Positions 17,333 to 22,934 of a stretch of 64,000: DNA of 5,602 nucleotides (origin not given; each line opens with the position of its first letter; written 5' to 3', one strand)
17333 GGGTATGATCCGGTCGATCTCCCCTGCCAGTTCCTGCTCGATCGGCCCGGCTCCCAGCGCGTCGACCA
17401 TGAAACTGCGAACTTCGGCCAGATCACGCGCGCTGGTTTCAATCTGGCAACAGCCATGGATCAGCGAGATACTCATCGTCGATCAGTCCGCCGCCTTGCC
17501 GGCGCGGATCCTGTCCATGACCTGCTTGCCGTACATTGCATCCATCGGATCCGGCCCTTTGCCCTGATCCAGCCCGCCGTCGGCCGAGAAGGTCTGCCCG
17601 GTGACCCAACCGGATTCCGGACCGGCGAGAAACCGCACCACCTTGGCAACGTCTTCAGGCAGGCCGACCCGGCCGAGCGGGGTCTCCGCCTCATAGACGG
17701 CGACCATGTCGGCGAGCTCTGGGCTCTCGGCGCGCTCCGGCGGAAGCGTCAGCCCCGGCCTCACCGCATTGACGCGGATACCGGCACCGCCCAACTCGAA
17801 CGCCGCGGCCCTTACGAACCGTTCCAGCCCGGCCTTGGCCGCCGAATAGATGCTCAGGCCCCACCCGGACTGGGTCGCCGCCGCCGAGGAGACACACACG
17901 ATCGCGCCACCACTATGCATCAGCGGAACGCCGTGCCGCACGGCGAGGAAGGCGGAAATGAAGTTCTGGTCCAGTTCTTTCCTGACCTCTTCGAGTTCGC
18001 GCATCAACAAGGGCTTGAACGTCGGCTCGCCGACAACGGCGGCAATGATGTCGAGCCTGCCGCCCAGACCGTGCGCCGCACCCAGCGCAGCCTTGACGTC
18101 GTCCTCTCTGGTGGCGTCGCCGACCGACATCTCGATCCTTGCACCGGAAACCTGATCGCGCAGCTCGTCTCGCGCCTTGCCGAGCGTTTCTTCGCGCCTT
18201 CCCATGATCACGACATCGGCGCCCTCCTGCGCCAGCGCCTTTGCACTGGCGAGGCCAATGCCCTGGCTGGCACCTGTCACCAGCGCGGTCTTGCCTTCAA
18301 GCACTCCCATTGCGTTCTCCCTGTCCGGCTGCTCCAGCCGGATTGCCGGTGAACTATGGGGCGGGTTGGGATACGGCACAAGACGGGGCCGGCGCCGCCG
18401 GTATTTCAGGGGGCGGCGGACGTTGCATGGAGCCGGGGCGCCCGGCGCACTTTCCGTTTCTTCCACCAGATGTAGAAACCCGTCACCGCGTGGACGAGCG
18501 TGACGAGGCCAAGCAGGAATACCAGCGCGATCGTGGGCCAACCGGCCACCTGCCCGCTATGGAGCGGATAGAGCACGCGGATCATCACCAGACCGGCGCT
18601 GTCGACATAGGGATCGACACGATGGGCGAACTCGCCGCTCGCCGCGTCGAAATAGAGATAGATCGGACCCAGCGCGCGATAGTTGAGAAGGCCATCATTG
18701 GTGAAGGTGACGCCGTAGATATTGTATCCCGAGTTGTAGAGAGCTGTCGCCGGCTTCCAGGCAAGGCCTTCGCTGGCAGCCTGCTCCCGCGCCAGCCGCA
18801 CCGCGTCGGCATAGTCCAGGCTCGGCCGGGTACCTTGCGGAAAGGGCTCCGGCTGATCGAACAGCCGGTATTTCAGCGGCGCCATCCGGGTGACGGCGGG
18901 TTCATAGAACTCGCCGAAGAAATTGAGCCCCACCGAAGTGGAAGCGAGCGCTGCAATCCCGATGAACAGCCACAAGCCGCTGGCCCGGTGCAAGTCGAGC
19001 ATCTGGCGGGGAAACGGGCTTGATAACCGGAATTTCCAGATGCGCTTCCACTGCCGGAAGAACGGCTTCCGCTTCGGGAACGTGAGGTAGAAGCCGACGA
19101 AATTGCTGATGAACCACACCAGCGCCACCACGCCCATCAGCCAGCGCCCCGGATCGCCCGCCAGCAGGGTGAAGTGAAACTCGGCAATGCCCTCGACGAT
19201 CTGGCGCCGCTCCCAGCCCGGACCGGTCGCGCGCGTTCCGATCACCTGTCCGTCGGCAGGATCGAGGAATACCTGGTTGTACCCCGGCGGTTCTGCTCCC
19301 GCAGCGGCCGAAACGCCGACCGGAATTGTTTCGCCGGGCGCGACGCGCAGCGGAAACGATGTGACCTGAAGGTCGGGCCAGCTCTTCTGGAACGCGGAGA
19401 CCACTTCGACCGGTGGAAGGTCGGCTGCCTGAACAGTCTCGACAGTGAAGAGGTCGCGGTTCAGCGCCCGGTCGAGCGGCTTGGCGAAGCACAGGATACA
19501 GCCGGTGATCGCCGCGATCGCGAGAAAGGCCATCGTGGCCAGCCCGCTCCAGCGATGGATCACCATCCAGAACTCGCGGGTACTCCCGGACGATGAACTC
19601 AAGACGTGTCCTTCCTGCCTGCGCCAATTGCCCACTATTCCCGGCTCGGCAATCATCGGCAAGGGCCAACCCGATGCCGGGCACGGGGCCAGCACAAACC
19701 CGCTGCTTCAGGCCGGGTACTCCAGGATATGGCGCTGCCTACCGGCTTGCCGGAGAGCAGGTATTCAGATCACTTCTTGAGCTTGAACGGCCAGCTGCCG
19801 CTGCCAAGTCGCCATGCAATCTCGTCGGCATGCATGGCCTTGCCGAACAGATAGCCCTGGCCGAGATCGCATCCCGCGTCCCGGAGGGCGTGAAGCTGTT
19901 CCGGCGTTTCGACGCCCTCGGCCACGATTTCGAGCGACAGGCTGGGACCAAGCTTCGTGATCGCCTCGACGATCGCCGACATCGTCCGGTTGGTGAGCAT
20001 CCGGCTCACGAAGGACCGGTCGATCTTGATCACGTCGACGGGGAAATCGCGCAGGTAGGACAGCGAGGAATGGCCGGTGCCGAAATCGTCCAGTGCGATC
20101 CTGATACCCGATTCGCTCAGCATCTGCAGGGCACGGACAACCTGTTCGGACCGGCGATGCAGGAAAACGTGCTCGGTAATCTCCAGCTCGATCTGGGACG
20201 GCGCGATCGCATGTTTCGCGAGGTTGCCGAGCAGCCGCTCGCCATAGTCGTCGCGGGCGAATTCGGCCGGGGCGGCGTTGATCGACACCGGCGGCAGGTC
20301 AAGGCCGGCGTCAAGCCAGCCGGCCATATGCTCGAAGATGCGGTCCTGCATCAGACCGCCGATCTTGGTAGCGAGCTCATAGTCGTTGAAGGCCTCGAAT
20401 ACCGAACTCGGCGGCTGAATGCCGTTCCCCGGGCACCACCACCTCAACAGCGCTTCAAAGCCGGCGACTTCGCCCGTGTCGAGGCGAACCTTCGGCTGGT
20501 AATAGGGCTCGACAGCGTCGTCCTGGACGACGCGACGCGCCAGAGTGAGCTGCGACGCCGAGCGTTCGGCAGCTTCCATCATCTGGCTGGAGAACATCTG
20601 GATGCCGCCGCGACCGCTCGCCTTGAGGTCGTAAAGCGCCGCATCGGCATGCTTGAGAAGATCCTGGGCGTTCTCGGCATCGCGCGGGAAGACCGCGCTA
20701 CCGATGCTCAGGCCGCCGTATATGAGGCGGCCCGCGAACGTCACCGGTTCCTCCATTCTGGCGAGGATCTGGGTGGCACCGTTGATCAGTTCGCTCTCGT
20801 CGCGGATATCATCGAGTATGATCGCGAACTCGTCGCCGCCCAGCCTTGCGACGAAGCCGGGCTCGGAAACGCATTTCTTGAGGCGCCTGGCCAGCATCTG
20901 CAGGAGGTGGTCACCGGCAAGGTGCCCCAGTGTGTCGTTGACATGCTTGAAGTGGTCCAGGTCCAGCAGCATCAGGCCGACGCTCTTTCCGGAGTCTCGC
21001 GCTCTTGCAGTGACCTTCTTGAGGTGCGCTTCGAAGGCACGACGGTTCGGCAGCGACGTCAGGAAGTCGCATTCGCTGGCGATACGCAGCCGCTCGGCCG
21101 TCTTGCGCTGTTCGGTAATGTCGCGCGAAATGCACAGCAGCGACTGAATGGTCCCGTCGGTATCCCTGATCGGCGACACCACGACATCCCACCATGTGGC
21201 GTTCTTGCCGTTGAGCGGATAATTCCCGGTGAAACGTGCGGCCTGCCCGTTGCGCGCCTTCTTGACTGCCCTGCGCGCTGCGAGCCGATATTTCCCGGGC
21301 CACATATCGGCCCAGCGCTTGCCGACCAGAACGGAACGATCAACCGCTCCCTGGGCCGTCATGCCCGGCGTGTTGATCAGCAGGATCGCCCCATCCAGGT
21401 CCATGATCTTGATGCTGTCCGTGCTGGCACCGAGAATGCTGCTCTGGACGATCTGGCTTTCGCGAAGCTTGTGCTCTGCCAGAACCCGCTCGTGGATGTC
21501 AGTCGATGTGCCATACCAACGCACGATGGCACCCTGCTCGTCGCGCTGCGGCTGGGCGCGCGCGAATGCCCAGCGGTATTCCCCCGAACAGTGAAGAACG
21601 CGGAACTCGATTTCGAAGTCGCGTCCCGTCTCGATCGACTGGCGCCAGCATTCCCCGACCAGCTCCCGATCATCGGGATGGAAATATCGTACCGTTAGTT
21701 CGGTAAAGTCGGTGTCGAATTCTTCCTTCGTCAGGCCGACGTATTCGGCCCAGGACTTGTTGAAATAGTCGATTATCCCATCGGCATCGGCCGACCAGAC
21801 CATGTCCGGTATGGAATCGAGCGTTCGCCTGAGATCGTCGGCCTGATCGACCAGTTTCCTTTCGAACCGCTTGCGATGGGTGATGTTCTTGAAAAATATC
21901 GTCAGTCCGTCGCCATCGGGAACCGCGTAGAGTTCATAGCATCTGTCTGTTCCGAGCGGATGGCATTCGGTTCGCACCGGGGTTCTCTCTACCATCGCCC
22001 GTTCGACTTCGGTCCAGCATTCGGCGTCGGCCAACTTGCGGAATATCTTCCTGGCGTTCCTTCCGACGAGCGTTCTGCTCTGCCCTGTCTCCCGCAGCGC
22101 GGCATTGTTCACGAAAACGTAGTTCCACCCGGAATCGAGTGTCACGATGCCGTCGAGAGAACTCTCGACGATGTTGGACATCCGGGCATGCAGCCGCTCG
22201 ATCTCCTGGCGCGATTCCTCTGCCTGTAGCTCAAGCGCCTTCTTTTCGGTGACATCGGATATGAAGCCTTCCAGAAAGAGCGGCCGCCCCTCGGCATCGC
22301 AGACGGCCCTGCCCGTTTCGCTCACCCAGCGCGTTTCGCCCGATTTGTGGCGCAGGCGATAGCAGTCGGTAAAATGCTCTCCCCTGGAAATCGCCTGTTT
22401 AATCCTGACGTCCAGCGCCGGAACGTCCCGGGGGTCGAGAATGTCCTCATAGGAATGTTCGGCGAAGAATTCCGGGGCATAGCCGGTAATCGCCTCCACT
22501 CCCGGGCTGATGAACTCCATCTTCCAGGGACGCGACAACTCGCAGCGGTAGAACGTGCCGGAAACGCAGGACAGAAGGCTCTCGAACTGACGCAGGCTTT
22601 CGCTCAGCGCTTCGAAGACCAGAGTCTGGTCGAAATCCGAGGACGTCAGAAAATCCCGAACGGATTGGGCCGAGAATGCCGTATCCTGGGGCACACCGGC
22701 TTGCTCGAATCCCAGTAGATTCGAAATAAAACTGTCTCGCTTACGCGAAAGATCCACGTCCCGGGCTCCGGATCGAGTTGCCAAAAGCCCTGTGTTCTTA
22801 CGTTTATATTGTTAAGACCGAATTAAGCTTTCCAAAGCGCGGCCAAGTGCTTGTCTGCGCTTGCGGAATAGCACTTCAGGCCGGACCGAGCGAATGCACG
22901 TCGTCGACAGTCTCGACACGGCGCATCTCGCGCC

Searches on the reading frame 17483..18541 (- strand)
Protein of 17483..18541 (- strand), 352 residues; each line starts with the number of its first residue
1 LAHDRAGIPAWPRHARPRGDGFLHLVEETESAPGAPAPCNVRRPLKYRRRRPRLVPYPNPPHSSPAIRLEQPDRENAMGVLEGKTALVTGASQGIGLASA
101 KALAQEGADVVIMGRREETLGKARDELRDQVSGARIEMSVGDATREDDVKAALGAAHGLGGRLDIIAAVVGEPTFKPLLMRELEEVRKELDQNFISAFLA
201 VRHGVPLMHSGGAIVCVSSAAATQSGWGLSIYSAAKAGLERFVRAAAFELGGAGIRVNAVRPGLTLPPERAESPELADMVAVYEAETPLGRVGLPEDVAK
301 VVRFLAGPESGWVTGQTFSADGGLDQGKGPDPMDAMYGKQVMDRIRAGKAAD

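Call 29: search_protein_families(library=pfam, proteins=[window:17483-18541:-], max_evalue=0.00001)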
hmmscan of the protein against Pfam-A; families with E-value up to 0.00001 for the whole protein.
window:17483-18541:- (352 aa): 3 families
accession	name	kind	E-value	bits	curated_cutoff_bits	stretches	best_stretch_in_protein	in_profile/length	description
PF13561.12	adh_short_C2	-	2.3e-53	181.6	27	1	90-324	1-235/236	Enoyl-(Acyl carrier protein) reductase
PF00106.31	adh_short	-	1.3e-41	142.7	26.6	1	84-268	1-185/195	short chain dehydrogenase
PF08659.16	KR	-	1.4e-09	38.6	22.6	1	85-245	2-162/180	KR domain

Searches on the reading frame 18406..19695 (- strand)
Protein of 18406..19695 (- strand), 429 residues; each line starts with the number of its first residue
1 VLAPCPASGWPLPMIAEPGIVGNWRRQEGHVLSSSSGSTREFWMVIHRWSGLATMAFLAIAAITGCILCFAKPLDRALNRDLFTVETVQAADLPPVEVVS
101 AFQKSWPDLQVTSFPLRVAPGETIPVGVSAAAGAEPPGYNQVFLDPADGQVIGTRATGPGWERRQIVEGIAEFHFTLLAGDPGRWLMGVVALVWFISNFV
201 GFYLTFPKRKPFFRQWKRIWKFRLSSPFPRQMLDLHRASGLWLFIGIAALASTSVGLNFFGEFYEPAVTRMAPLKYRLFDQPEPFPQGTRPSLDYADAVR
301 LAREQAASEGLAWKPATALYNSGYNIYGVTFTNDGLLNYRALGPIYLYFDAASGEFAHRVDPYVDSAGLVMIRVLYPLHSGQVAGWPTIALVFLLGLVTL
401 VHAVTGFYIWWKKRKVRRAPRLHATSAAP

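Call 29: search_protein_families(library=pfam, proteins=[window:18406-19695:-], max_evalue=0.00001)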
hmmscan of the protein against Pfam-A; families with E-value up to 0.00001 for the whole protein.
window:18406-19695:- (429 aa): 1 family
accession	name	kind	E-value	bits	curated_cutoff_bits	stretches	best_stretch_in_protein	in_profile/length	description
PF03929.21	PepSY_TM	-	7.2e-55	187.3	28.8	1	46-413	3-295/295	PepSY-associated TM region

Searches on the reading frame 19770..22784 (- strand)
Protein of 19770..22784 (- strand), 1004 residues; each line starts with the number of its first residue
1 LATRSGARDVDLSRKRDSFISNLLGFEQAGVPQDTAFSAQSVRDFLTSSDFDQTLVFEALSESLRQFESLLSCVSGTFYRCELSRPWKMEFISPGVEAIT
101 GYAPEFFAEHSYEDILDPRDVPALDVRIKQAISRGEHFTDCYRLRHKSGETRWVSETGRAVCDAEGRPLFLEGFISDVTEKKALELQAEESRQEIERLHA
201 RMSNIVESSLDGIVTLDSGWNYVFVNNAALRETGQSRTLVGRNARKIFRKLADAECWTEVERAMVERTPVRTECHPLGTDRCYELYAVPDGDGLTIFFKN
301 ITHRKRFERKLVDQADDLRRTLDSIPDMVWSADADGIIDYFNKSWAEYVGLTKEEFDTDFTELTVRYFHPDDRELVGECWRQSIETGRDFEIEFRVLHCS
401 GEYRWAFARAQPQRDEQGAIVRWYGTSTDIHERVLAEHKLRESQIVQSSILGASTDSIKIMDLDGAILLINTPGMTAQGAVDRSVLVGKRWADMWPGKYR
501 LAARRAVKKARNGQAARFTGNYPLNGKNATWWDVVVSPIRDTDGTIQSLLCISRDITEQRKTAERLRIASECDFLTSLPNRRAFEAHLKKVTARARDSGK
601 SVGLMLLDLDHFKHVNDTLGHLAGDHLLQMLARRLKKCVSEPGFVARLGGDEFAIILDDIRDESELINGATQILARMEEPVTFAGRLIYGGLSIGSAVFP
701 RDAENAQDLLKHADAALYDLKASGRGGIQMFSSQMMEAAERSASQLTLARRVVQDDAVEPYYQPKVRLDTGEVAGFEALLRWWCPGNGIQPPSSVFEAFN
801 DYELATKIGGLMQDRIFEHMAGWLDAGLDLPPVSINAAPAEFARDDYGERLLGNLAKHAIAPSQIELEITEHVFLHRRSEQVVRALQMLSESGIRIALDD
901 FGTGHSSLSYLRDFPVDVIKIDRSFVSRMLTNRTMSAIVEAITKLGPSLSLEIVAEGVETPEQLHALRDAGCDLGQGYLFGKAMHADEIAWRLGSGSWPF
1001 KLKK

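Call 29: search_protein_families(library=pfam, proteins=[window:19770-22784:-], max_evalue=0.00001)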
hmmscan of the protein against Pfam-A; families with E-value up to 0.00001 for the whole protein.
window:19770-22784:- (1004 aa): 7 families
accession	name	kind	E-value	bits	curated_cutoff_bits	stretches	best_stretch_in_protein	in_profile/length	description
PF00563.25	EAL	-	5.2e-63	213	31.3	1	751-982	6-235/236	EAL domain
PF00990.26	GGDEF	-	3.2e-47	160.7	23.8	1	572-725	3-159/161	Diguanylate cyclase, GGDEF domain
PF08448.16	PAS_4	-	2.5e-44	150.4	23.1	3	453-560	3-109/110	PAS fold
PF08447.18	PAS_3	-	7.4e-43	145.2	25.6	2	340-426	3-88/89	PAS fold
PF13426.13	PAS_9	-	6.5e-31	107.1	27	2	326-432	1-103/103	PAS domain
PF00989.32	PAS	-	2.5e-23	82.7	22.6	1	317-430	2-113/113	PAS fold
PF13188.13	PAS_8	-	5.5e-14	51.9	21.8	0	318-373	3-55/65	PAS domain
